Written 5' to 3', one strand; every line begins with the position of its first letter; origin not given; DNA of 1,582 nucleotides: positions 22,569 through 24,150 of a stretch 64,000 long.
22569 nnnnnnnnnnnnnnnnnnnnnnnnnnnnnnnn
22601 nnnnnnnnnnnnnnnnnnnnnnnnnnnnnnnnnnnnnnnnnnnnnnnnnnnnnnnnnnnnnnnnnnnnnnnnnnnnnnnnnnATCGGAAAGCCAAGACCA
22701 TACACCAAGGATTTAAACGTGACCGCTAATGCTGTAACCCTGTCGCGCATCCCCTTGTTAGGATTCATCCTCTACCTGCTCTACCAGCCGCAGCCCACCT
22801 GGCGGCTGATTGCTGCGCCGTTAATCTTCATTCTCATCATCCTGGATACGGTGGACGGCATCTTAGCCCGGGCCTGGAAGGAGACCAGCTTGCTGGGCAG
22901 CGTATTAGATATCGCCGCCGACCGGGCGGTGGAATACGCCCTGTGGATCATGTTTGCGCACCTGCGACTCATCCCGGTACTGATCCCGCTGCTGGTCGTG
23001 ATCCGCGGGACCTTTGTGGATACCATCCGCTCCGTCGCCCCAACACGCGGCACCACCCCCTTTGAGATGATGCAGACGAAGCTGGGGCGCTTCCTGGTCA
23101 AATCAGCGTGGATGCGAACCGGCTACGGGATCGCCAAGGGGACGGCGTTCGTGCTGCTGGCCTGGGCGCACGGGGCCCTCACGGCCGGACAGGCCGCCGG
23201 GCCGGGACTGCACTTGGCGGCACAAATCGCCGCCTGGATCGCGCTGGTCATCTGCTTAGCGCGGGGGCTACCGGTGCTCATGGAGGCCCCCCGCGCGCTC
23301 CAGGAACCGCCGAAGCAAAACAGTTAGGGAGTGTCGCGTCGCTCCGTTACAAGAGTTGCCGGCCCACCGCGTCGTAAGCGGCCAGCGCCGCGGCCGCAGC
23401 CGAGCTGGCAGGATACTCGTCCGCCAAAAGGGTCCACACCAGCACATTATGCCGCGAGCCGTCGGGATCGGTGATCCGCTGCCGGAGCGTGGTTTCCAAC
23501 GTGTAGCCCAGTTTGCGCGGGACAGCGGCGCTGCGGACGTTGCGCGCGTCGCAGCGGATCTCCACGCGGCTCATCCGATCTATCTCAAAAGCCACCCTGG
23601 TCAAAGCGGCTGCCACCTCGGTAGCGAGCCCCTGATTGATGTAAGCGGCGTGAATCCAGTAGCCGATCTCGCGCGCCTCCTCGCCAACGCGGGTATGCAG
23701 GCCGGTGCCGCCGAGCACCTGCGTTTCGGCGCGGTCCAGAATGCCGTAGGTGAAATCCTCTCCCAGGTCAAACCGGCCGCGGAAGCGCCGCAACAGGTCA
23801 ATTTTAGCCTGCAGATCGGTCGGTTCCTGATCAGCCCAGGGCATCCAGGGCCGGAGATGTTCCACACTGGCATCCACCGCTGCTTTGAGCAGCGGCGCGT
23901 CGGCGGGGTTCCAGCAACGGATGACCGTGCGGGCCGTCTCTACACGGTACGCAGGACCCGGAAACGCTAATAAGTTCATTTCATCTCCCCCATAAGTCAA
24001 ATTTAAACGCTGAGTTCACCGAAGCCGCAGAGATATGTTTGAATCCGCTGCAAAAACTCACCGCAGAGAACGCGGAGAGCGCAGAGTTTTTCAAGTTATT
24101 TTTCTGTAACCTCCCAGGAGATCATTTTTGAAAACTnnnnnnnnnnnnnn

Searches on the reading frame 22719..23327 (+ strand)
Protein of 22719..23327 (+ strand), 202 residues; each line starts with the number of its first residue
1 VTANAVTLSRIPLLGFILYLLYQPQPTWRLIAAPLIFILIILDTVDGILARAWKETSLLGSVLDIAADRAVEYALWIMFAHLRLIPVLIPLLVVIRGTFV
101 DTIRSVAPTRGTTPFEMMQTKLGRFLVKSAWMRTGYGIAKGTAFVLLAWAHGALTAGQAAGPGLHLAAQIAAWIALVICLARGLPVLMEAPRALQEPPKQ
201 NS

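Call 32: search_protein_families(library=pfam, proteins=[window:22719-23327:+], max_evalue=0.00001)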
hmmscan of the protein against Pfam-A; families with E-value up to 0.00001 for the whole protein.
window:22719-23327:+ (202 aa): 1 family
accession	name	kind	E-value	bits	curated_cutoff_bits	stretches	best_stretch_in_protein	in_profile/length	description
PF01066.26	CDP-OH_P_transf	-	1.8e-16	61.3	22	1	2-144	3-124/152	CDP-alcohol phosphatidyltransferase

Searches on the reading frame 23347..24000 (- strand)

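Call 32: search_protein_families(library=pfam, proteins=[window:23347-24000:-], max_evalue=0.00001)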
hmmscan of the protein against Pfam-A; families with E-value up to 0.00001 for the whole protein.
window:23347-24000:- (217 aa): 2 families
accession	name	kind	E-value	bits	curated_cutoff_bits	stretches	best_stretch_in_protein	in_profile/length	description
PF13302.13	Acetyltransf_3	-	9.3e-24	85.1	25.4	1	24-167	1-138/138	Acetyltransferase (GNAT) domain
PF00583.31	Acetyltransf_1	-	1e-07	32.7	20.7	1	73-166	24-116/116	Acetyltransferase (GNAT) family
